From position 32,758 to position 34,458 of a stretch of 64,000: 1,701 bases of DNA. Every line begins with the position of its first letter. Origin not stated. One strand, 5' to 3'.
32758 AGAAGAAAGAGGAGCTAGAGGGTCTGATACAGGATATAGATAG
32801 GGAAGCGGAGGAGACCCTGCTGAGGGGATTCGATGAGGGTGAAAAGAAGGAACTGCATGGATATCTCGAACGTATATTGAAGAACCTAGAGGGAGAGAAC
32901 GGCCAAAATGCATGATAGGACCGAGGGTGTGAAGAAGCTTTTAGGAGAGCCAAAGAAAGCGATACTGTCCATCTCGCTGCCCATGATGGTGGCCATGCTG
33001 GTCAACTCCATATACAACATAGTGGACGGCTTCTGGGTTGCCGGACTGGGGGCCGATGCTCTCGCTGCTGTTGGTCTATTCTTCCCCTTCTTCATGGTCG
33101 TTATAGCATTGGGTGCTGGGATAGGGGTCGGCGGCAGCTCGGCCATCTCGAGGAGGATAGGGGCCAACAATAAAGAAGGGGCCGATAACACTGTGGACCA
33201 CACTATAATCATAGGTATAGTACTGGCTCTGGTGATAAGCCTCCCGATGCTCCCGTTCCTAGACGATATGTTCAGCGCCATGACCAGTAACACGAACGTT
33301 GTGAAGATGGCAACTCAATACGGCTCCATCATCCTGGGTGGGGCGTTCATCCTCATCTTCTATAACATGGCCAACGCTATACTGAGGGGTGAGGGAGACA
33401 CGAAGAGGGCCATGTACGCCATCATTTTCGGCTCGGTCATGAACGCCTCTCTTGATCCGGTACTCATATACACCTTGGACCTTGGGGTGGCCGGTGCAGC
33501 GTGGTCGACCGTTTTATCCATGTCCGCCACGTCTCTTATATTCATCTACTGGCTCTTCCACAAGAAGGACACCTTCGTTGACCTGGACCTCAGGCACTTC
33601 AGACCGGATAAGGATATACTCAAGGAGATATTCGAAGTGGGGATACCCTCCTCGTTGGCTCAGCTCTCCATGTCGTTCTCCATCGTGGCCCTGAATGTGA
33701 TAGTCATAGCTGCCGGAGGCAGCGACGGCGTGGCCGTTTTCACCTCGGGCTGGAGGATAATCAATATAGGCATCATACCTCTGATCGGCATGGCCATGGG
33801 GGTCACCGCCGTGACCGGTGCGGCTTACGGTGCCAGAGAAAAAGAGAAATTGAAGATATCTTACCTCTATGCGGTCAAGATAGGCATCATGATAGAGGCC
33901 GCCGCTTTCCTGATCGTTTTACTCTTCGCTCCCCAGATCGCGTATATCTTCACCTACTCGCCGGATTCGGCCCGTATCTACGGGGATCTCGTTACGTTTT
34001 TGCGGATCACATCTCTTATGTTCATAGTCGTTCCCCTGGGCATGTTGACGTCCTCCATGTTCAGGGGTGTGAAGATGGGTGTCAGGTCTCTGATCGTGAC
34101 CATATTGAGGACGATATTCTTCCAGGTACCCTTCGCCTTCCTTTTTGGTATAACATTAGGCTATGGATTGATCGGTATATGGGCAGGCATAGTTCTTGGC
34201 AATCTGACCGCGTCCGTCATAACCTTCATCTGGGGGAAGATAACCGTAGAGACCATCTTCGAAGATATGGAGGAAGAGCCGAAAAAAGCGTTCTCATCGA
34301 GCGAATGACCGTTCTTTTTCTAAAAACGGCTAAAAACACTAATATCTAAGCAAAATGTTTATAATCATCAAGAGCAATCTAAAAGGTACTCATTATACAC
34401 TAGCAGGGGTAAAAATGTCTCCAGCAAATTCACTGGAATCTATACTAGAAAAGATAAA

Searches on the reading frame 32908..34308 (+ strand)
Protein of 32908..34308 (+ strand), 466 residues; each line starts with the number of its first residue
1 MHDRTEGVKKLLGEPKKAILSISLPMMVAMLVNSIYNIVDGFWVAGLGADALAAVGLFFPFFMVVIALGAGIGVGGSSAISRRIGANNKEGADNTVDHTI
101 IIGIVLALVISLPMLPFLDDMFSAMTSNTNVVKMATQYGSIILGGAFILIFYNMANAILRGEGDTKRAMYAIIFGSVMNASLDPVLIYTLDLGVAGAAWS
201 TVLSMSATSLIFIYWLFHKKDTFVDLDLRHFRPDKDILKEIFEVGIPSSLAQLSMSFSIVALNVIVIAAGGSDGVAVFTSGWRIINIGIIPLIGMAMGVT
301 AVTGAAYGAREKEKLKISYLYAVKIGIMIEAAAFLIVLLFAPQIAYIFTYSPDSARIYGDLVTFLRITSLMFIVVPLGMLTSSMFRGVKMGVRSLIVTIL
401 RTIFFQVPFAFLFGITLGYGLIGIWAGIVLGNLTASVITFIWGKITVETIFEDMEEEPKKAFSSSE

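Call 39: search_protein_families(library=pfam, proteins=[window:32908-34308:+], max_evalue=0.01)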
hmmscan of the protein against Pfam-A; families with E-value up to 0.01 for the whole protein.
window:32908-34308:+ (466 aa): 1 family
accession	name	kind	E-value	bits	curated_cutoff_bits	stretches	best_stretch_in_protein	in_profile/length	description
PF01554.23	MatE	-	7.7e-59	198.4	24.9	2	25-185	1-161/161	MatE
